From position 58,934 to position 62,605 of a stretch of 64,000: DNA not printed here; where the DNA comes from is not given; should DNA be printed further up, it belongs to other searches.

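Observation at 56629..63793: Divergent pair: pseudo-nicotinamidase / kinase / phosphatase fusion facing a DUF4062 / cyclase / STAND NTPase / TPR protein, with a ferritin-like neighbour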

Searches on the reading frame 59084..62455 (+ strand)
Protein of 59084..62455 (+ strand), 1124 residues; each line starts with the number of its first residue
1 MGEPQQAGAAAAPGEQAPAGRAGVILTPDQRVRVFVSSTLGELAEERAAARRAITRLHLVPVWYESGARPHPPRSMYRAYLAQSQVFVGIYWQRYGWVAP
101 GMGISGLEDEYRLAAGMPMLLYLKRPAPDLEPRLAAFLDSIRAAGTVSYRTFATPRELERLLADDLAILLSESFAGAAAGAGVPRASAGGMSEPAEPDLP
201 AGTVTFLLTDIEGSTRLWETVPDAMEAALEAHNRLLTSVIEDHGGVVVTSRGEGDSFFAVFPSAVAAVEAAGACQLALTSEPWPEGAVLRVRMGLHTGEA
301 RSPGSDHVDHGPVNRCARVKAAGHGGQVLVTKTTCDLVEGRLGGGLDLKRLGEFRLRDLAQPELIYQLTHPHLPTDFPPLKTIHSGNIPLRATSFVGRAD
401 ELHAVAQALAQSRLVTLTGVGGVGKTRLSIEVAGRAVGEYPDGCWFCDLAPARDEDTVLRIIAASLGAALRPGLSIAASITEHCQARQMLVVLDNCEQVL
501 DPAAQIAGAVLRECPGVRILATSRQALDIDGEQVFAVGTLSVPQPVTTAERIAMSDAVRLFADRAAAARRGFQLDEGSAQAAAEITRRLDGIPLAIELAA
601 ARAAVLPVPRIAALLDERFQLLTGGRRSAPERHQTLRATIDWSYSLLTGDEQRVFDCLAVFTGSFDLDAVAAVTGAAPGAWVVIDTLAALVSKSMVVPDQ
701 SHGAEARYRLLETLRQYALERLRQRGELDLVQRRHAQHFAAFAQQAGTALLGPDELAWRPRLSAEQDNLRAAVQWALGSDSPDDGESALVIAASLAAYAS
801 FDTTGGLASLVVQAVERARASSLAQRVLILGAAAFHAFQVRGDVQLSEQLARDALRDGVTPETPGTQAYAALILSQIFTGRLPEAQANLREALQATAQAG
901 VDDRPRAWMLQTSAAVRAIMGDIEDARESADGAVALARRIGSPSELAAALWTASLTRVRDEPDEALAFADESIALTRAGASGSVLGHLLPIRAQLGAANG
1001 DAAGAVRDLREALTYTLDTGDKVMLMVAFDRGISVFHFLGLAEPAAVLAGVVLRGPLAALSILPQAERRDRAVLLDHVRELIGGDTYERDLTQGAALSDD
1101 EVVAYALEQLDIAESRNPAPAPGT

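Call 8: search_protein_families(library=pfam, max_evalue=0.1, proteins=[window:59084-62455:+])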
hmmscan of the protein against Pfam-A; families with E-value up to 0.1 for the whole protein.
window:59084-62455:+ (1124 aa): 6 families
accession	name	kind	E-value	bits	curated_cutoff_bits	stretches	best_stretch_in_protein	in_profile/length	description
PF13271.11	DUF4062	-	2.1e-18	66.7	24.7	1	33-114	1-82/82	Domain of unknown function (DUF4062)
PF00211.25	Guanylate_cyc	-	5.3e-08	33.1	21.9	1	202-358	7-172/183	Adenylate and Guanylate cyclase catalytic domain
PF13424.12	TPR_12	-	9.1e-06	26.2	30.1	2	908-977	4-76/77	Tetratricopeptide repeat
PF00931.28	NB-ARC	-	5.2e-05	23.1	23.5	1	401-644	4-246/248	NB-ARC domain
PF13401.12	AAA_22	-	0.001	19.8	27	1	412-502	5-97/130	AAA domain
PF13191.12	AAA_16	-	0.0028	18.6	32.6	1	395-462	2-73/167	AAA ATPase domain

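Call 9: search_protein_families(library=ncbifam, max_evalue=0.1, proteins=[window:59084-62455:+])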
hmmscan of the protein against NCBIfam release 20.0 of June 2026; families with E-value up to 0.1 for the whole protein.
window:59084-62455:+ (1124 aa): 3 families
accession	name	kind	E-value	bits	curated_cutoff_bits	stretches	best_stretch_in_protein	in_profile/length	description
NF040586.1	FxSxx_TPR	equivalog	2.4e-13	49.5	300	1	388-671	1-269/830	FxSxx-COOH system tetratricopeptide repeat protein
NF053617.1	SARPRegAfsRStmc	equivalog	6.1e-10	37.7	1430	1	378-719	281-608/986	SARP-family global regulator AfsR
TIGR02917.1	PEP_TPR_lipo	equivalog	0.01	13.7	312.2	1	776-935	135-289/899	XrtA/PEP-CTERM system TPR-repeat protein PrsT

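Call 10: search_protein_families(library=padloc, max_evalue=0.01, proteins=[window:59084-62455:+])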
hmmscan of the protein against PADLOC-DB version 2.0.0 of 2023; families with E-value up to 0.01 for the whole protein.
window:59084-62455:+ (1124 aa): 2 families
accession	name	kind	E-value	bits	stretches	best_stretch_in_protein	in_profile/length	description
PDLC04140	mad8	-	0.00025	18.6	1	401-693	16-206/314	mads_8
PDLC02367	PycC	-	0.0053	14.2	1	204-273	44-112/226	-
